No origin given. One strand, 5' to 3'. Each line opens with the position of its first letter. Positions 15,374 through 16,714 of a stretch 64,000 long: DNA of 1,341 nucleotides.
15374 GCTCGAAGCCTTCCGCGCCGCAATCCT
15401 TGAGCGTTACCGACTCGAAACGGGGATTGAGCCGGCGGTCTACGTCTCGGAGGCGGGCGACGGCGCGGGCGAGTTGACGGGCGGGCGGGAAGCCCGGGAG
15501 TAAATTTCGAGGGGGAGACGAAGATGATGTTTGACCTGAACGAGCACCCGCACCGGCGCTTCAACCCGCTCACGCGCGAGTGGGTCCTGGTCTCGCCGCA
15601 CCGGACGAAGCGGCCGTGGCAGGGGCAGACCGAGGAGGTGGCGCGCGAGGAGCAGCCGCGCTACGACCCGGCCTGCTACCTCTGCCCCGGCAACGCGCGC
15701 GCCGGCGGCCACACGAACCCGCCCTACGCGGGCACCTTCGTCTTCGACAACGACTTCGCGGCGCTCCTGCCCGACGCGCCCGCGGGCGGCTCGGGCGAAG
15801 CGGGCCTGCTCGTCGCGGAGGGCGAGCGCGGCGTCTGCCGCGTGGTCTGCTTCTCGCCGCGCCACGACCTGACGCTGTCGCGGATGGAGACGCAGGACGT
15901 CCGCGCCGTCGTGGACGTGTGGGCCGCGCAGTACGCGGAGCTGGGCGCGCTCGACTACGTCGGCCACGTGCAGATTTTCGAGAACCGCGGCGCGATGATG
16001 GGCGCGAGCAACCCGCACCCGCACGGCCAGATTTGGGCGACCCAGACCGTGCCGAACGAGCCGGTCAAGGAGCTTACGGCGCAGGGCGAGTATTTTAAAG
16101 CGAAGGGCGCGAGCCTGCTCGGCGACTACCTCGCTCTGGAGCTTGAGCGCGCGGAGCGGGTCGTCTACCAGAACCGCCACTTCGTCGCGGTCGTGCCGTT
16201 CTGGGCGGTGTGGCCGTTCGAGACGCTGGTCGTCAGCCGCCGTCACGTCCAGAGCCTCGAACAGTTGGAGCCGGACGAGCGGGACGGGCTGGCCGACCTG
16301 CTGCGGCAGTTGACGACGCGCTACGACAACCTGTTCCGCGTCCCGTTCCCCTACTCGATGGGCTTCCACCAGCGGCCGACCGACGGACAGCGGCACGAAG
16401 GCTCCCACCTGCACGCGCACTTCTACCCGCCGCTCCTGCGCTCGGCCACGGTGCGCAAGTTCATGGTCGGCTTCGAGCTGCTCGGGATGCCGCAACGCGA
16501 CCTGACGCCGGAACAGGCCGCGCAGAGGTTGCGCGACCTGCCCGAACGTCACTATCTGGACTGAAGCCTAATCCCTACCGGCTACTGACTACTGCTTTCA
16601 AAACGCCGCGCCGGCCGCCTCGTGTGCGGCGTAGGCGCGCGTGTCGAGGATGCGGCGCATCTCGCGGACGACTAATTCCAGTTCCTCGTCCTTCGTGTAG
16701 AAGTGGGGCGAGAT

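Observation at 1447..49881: Synthesis: a recurring architecture of stop-codon-proximal long hairpins whose arms are tandem 7-nt repeats, realised in at least five unrelated sequence classes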

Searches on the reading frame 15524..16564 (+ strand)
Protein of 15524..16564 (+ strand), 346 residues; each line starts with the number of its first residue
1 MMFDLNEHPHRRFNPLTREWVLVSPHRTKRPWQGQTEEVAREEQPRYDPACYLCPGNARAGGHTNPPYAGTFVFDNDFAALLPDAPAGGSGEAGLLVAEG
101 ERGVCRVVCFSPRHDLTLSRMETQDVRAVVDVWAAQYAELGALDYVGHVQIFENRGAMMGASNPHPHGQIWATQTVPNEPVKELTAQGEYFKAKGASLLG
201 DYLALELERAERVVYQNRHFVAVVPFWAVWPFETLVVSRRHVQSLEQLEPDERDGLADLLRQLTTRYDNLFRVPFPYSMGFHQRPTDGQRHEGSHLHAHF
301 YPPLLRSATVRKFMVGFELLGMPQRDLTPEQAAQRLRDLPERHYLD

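Call 65: search_protein_families(library=pfam, proteins=[window:15524-16564:+], max_evalue=0.00001)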
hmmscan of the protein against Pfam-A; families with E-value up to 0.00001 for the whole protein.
window:15524-16564:+ (346 aa): 2 families
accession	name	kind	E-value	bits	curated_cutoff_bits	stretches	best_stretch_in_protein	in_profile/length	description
PF01087.27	GalP_UDP_transf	-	2.4e-66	224.1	22.1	1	2-177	2-184/184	Galactose-1-phosphate uridyl transferase, N-terminal domain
PF02744.22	GalP_UDP_tr_C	-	4.6e-62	209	29.2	1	185-344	3-161/165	Galactose-1-phosphate uridyl transferase, C-terminal domain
